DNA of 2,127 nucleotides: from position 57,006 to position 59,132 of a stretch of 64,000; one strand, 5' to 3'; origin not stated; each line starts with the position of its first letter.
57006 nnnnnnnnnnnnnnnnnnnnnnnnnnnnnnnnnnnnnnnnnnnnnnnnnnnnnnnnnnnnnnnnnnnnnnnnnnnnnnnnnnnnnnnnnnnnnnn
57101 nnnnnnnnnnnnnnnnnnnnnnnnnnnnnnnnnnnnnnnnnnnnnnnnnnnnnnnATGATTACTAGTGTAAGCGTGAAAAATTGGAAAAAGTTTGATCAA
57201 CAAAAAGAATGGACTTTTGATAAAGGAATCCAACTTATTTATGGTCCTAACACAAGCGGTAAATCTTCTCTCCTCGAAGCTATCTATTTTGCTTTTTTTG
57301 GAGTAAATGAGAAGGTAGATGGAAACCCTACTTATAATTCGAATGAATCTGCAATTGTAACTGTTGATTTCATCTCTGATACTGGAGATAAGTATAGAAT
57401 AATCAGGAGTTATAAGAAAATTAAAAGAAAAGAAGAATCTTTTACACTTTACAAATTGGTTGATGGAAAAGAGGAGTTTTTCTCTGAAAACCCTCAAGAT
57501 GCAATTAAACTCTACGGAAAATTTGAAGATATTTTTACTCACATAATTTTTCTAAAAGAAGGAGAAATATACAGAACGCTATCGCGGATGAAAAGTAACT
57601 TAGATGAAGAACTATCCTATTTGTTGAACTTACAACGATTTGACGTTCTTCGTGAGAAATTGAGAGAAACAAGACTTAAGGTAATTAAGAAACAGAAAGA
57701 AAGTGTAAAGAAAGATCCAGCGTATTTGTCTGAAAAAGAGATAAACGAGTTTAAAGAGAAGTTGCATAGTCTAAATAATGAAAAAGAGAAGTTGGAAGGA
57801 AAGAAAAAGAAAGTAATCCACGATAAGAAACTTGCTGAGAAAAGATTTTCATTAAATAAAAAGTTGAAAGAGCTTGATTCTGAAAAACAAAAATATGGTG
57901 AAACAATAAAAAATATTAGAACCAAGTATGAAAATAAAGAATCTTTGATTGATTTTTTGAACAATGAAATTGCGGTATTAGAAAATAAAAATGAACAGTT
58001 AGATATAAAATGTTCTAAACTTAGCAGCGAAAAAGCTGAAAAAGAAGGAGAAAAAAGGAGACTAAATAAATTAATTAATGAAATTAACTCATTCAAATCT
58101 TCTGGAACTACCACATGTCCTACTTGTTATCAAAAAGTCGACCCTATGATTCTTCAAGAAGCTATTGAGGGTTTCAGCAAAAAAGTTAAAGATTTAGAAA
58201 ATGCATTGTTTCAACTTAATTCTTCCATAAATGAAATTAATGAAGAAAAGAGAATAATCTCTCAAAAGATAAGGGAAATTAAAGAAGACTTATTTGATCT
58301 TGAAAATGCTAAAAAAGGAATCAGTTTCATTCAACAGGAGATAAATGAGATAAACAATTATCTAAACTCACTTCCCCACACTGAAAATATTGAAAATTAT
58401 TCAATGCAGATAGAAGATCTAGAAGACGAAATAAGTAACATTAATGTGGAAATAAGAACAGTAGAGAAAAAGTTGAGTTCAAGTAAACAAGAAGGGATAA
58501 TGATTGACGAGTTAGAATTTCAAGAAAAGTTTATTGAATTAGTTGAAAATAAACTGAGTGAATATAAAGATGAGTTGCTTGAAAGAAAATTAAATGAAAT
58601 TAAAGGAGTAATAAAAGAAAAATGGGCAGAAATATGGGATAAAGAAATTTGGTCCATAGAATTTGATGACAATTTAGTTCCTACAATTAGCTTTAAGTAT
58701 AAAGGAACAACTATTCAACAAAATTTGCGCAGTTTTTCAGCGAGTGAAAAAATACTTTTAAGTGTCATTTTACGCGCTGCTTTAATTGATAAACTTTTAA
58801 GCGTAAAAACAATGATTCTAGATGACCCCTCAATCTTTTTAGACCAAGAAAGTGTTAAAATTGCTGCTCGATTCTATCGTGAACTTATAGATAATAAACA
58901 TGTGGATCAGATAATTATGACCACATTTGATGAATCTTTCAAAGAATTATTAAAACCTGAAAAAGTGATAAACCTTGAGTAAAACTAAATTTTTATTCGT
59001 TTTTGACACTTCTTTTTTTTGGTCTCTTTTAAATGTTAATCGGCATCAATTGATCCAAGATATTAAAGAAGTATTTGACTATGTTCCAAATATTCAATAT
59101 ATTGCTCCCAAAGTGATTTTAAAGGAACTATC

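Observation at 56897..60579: Three-gene operon: small protein + short Rad50/SMC-like zinc-hook ABC ATPase + PIN-like/helical protein. This is a candidate undescribed defence or DNA-processing system.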

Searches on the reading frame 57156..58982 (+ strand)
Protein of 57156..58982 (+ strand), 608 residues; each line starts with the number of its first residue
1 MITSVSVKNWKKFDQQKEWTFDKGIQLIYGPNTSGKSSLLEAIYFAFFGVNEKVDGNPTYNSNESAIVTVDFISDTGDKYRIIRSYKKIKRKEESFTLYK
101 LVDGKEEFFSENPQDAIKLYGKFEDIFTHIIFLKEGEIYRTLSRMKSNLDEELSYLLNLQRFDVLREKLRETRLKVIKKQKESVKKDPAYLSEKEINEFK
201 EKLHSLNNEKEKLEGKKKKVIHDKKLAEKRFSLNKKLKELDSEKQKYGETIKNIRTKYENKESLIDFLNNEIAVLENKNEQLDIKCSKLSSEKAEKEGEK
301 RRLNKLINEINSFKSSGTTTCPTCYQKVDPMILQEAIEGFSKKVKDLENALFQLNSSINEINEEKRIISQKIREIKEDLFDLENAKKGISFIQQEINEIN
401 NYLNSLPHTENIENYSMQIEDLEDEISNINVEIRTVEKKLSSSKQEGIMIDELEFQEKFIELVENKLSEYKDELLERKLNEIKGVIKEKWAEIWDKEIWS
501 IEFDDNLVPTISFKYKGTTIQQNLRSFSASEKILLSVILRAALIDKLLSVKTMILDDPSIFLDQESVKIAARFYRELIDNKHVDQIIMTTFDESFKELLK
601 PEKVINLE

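Call 3: search_protein_families(library=pfam, proteins=[window:57156-58982:+], max_evalue=1)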
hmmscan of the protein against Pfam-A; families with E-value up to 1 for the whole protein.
window:57156-58982:+ (608 aa): 15 families
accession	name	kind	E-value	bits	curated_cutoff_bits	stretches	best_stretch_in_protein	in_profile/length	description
PF13555.12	AAA_29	-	6.8e-10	39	27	1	3-51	2-50/61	P-loop containing region of AAA domain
PF13476.12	AAA_23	-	4e-09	37.8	27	0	4-228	1-177/201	AAA domain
PF02463.25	SMC_N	-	1.4e-08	34.9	40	1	1-47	1-48/220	RecF/RecN/SMC N terminal domain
PF13175.12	AAA_15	-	1.5e-07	31.8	32.1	1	1-364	1-270/374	AAA ATPase domain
PF13514.12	AAA_27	-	2.8e-07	30.8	22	1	20-85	20-87/206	AAA domain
PF13304.12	AAA_21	-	4.5e-05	24.1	27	2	28-156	4-159/304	AAA domain, putative AbiEii toxin, Type IV TA system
PF01920.25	Prefoldin_2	-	0.0014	19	27.6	1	277-379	5-99/106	Prefoldin subunit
PF13166.12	AAA_13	-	0.0087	15.2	36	1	198-422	280-493/713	AAA domain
PF06785.16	UPF0242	-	0.014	15.9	33.5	1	331-436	86-190/194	Uncharacterised protein family (UPF0242) N-terminus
PF10805.13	DUF2730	-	0.032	14.8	24.9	1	382-439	35-92/102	Protein of unknown function (DUF2730)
PF08614.16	ATG16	-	0.036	14.7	33.7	1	341-446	73-180/200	Autophagy protein 16 (ATG16)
PF24716.1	WapI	-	0.038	14.6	27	1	173-210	32-69/138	Immunity protein WapI-like family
PF24637.1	RRM_DEAH11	-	0.08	13.7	27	0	550-595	11-56/81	DEAH11 RRM domain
PF00527.23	E7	-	0.1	13.2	27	1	274-333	10-68/92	E7 protein, Early protein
PF05532.17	CsbD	-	0.24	11.8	40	1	476-501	4-29/53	CsbD-like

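Call 4: search_protein_families(library=padloc, proteins=[window:57156-58982:+], max_evalue=1)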
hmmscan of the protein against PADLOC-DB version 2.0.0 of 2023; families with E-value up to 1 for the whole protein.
window:57156-58982:+ (608 aa): 57 families (the best 25 are shown)
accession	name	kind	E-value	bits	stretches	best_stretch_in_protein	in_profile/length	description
PDLC03859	LmuB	-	1.8e-32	111.3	1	2-601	5-594/611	-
PDLC03863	LmuB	-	1.6e-23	81.2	1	14-598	14-586/610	-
PDLC03860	LmuB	-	2.2e-21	74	2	15-110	18-102/565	-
PDLC04135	mad3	-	1.8e-20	71.8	2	384-599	133-330/374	mads_3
PDLC02747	PbeC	-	1.1e-15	55.6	3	14-87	17-100/632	PbeC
PDLC03865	LmuB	-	4e-14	49.8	3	81-483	287-676/1007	-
PDLC03862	LmuB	-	3.2e-13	46.9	2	193-511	203-520/643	-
PDLC02668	DndD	-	6.7e-10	36.6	1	20-539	27-572/659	DndD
PDLC00250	LmuB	-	1.1e-09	35.5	1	19-133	23-134/582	AAA ATPase domain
PDLC02663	DndD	-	2.5e-09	34.5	2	353-565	402-611/675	DndD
PDLC02979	AriA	-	7e-09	33.9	1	1-590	1-367/373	-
PDLC03861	LmuB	-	2.9e-08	30.2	2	2-49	210-257/1213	-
PDLC02756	PbeC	-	4.9e-08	30.4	1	13-543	14-575/643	PbeC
PDLC02711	PbeC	-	1.3e-07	28.5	1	414-599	444-629/646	PbeC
PDLC00278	PtuA1|PtuA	-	1.4e-07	29.2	1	2-57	3-57/436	AAA ATPase domain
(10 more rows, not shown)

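Call 5: search_protein_families(library=ncbifam, proteins=[window:57156-58982:+], max_evalue=1)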
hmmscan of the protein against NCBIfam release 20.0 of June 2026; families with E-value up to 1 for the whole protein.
window:57156-58982:+ (608 aa): 25 families
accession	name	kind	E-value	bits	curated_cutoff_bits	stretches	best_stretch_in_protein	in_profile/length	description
NF045487.1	ASRP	equivalog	6.1e-29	101.1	300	1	15-568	6-573/593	archaea-specific SMC-related protein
NF041035.1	Rad50_Halo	equivalog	5e-26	91.4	1000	3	3-229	4-234/883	DNA double-strand break repair ATPase Rad50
NF003034.1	PRK03918.1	equivalog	3.6e-23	81.5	700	3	2-186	3-183/878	DNA double-strand break repair ATPase Rad50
NF002572.0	PRK02224.1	equivalog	7.8e-23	80.7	1087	3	2-229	3-234/888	DNA double-strand break repair ATPase Rad50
NF041034.1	Rad50_Sulf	equivalog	2.3e-20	72.1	1000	3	142-519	265-622/872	DNA double-strand break repair ATPase Rad50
NF002244.0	PRK01156.1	equivalog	1.7e-14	52.9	847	2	2-282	3-285/895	DNA double-strand break repair ATPase Rad50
TIGR02169.1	SMC_prok_A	equivalog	1.2e-12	46.4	729.4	3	224-475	685-935/1165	chromosome segregation protein SMC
TIGR02168.1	SMC_prok_B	equivalog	4.6e-12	44.5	567.35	2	158-473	187-509/1181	chromosome segregation protein SMC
TIGR00618.1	sbcc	subfamily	1.4e-09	36.5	478.5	1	4-288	5-293/1043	exonuclease subunit SbcC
NF053563.1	Rkd4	equivalog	1.5e-09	36.6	860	1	2-485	3-464/747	arcadin-4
TIGR00611.2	recf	equivalog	1.7e-09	37.3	172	1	2-92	1-92/339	DNA replication/repair protein RecF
NF045780.1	TrlF_fam_ATP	equivalog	4.7e-09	35.5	350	1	34-521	320-821/944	TrlF family AAA-like ATPase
TIGR04523.1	Mplasa_alph_rch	subfamily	1.9e-05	22.8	270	2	334-501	502-672/745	helix-rich protein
NF010680.0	PRK14079.1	equivalog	5e-05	22.5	386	1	4-51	5-51/349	recombination protein F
TIGR03185.1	DNA_S_dndD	equivalog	0.00017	20.2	245.85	1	23-497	28-522/650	DNA sulfur modification protein DndD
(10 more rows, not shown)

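Call 6: search_solved_structures(query=window:57156-58982:+, max_evalue=0.01, show_alignments=1)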
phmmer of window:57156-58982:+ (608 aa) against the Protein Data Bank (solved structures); distinct sequences matched with E-value up to 0.01: 13.
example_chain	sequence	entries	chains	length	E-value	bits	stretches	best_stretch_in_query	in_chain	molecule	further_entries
5f3w_B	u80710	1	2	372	4.3e-18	68.8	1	7-213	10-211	DNA double-strand break repair Rad50 ATPase,DNA double-strand break repair Rad50 ATPase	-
3aux_A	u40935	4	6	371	1.3e-17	67.2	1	7-214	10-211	DNA double-strand break repair rad50 ATPase | DNA double-strand break repair Rad50 ATPase,DNA double-strand break repair Rad50 ATPase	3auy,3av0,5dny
3qf7_A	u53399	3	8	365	3.4e-13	52.6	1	18-207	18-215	Rad50 | Probable DNA double-strand break repair Rad50 ATPase,Probable DNA double-strand break repa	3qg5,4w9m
3qku_A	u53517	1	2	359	4.2e-13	52.3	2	4-180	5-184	DNA double-strand break repair rad50 ATPase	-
3qkt_A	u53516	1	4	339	2.4e-12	49.8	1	4-202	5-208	DNA double-strand break repair rad50 ATPase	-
3tho_A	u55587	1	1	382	2.5e-12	49.8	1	18-207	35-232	Probable DNA double-strand break repair Rad50 ATPase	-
4nck_A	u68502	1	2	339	5.5e-12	48.6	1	4-202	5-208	DNA double-strand break repair Rad50 ATPase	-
4nch_A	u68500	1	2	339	7.5e-12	48.2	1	4-202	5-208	DNA double-strand break repair Rad50 ATPase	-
4nci_A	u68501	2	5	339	1.3e-11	47.4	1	4-200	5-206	DNA double-strand break repair Rad50 ATPase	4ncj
3qkr_A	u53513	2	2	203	5.3e-10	42.1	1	4-181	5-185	DNA double-strand break repair rad50 ATPase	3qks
1ii8_A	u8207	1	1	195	5.6e-10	42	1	4-181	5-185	Rad50 ABC-ATPase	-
1f2t_A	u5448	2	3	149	2.4e-07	33.3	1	4-140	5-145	RAD50 ABC-ATPASE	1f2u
1us8_A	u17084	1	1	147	3.1e-07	33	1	4-138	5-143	DNA DOUBLE-STRAND BREAK REPAIR RAD50 ATPASE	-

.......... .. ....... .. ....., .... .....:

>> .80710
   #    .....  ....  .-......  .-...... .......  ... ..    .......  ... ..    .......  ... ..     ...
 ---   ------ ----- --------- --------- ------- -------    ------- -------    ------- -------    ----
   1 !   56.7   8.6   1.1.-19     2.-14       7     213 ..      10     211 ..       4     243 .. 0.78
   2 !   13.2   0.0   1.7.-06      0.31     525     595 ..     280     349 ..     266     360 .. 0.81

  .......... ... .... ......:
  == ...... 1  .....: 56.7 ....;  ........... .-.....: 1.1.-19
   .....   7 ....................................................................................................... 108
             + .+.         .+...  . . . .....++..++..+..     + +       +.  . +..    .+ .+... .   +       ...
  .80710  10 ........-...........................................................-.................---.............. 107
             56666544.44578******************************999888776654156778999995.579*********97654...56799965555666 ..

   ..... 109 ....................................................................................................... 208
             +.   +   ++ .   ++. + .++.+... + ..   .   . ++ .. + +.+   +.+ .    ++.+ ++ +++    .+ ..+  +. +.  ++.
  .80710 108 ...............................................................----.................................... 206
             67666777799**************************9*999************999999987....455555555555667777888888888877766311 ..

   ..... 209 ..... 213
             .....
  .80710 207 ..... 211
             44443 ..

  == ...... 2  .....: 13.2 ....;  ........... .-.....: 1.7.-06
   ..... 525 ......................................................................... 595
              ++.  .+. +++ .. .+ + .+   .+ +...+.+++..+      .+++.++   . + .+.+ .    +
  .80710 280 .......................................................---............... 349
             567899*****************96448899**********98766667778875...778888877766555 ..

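Call 11: find_homologous_proteins(query=window:57156-58982:+, max_evalue=1e-10)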
Query window:57156-58982:+ (608 aa): 13 proteins with E <= 1e-10 among 8000 candidates.
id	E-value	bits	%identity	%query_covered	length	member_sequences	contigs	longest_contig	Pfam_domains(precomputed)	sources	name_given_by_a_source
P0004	0.0e+0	1278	100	100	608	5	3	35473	PF13514.13,PF13175.13,PF13476.13,PF13555.13,PF02463.26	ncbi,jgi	ncbi:MAG: ATP-binding protein [Candidatus Heimdallarchaeaceae archaeon]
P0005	0.0e+0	1056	83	100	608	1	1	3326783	PF13514.13,PF13175.13,PF13476.13,PF13555.13,PF02463.26,PF13304.13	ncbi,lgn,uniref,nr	ncbi:MAG: AAA family ATPase [Candidatus Heimdallarchaeum endolithica]|uniref:AAA family ATPase n=1 T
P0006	0.0e+0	1036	82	100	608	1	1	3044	PF13514.13,PF13476.13,PF13555.13,PF02463.26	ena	-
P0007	0.0e+0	1032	82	100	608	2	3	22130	PF13514.13,PF13476.13,PF13555.13,PF02463.26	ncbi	ncbi:MAG: ATP-binding protein [Candidatus Heimdallarchaeaceae archaeon]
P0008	2.2e-295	999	80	100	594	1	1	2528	PF13514.13,PF13476.13,PF13555.13,PF02463.26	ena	-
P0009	1.4e-142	495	43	100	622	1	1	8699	PF13514.13,PF13476.13,PF13555.13,PF02463.26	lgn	-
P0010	5.2e-142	493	43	99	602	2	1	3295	PF13476.13,PF13555.13,PF02463.26,PF13166.13,PF13304.13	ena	-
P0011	1.7e-93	333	51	55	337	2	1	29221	PF13514.13,PF13175.13,PF13476.13,PF13555.13,PF02463.26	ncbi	ncbi:MAG: AAA family ATPase, partial [Candidatus Heimdallarchaeaceae archaeon]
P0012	3.4e-83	299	47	56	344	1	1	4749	PF13514.13,PF13175.13,PF13476.13,PF13555.13,PF02463.26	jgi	-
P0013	9.6e-16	76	21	99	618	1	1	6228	PF13514.13,PF13175.13,PF13476.13,PF02463.26,PF13166.13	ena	-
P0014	9.4e-13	66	24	46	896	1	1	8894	PF13175.13,PF13476.13,PF13555.13,PF02463.26,PF13166.13,PF13304.13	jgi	-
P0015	8.4e-12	63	20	69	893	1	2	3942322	PF13175.13,PF13476.13,PF13555.13,PF24161.2,PF13304.13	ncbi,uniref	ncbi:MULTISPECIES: DNA double-strand break repair ATPase Rad50 [Salinibaculum]|uniref:DNA double-str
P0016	3.0e-11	61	25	51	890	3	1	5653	PF13175.13,PF13476.13,PF13555.13,PF02463.26,PF13166.13,PF13304.13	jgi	jgi:exonuclease SbcC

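Call 13: find_encoding_contigs(protein=P0005, flank=10000, max_places=3)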
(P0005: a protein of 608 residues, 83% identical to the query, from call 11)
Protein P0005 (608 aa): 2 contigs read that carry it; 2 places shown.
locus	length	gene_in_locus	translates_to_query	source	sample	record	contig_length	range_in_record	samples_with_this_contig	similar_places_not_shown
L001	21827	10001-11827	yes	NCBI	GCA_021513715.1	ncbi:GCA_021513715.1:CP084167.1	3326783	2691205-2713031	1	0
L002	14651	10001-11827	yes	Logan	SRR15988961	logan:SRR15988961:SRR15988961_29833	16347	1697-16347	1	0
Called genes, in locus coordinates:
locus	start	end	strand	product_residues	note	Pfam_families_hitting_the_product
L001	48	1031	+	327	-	PF03193:RsgA_GTPase (faint), PF00350:Dynamin_N (faint), PF01926:MMR_HSR1, PF02421:FeoB_N, PF04548:AIG1 (weak), PF04670:Gtr1_RagA (weak), PF00009:GTP_EFTU (weak), PF02824:TGS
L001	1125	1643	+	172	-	PF04307:YdjM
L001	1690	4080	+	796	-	PF13802:Gal_mutarotas_2, PF17137:DUF5110 (faint), PF01055:Glyco_hydro_31_2nd, PF21365:Glyco_hydro_31_3rd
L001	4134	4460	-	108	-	-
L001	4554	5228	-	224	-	PF00215:OMPdecase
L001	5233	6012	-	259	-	PF01145:Band_7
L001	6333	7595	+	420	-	PF04851:ResIII, PF00270:DEAD, PF00271:Helicase_C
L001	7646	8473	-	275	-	PF00753:Lactamase_B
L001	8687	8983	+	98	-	-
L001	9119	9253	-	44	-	PF23477:zf_Tbcl_2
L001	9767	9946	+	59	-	-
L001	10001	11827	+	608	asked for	PF02463:SMC_N, PF13175:AAA_15 (faint), PF13476:AAA_23, PF13514:AAA_27 (weak), PF13555:AAA_29, PF13304:AAA_21 (faint)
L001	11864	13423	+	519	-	-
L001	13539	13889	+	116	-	PF01835:MG2, PF02369:Big_1, PF13620:CarboxypepD_reg (weak)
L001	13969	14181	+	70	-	-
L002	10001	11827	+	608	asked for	PF02463:SMC_N, PF13175:AAA_15 (faint), PF13476:AAA_23, PF13514:AAA_27 (weak), PF13555:AAA_29, PF13304:AAA_21 (faint)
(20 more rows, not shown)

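Call 14: find_encoding_contigs(protein=P0009, flank=10000, max_places=3)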
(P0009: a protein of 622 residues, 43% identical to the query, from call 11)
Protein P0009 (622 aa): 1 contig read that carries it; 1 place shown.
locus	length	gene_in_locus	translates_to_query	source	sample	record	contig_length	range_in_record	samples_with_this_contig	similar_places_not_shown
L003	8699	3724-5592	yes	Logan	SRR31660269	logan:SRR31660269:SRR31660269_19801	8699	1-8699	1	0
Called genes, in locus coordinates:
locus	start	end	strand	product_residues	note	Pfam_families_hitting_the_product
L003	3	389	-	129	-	?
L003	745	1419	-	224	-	-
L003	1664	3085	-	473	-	PF13855:LRR_8 (weak), PF23598:LRR_14 (weak), PF12799:LRR_4 (weak), PF13855:LRR_8 (weak)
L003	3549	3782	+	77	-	-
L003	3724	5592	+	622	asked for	PF02463:SMC_N (weak), PF13476:AAA_23, PF13514:AAA_27 (weak), PF13555:AAA_29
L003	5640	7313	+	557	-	-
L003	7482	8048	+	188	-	PF12724:Flavodoxin_5, PF00258:Flavodoxin_1 (weak)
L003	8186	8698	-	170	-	?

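Call 56: search_solved_structures(query=A7, max_evalue=1)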
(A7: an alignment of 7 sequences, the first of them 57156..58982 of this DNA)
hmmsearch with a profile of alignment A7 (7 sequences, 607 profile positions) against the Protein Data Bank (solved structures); distinct sequences matched with E-value up to 1: 332 (the best 60 are shown).
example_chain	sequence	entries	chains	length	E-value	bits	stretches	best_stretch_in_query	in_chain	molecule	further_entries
5f3w_B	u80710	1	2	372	4.7e-43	151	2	2-230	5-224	DNA double-strand break repair Rad50 ATPase,DNA double-strand break repair Rad50 ATPase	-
3aux_A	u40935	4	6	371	1.9e-41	145.6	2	2-230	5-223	DNA double-strand break repair rad50 ATPase | DNA double-strand break repair Rad50 ATPase,DNA double-strand break repair Rad50 ATPase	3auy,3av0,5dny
3qku_A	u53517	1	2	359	1.3e-32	116.4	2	1-224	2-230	DNA double-strand break repair rad50 ATPase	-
3qkt_A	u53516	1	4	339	1.3e-29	106.6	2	1-189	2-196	DNA double-strand break repair rad50 ATPase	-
4nch_A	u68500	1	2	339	7.2e-29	104.1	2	1-189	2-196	DNA double-strand break repair Rad50 ATPase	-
4nck_A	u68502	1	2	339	8.2e-29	103.9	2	1-189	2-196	DNA double-strand break repair Rad50 ATPase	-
4nci_A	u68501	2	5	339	4.8e-28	101.4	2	1-189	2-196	DNA double-strand break repair Rad50 ATPase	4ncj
3qf7_A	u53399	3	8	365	1.9e-25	92.8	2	4-214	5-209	Rad50 | Probable DNA double-strand break repair Rad50 ATPase,Probable DNA double-strand break repa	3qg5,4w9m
9q9h_A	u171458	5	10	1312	2.1e-25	92.7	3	16-306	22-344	DNA repair protein RAD50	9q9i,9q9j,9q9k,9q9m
3tho_A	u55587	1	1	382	1.2e-23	86.8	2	4-213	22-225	Probable DNA double-strand break repair Rad50 ATPase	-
3qkr_A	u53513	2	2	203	1.4e-21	80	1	1-192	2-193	DNA double-strand break repair rad50 ATPase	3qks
1ii8_A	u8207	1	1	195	2.9e-21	79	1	1-191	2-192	Rad50 ABC-ATPase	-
5da9_A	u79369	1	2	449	6.6e-20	74.5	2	511-596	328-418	Putative uncharacterized protein,Putative uncharacterized protein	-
5dac_A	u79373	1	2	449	1.1e-19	73.8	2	15-273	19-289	Putative uncharacterized protein,Putative uncharacterized protein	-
7zr1_C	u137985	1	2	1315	6.3e-18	68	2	194-596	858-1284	DH domain-containing protein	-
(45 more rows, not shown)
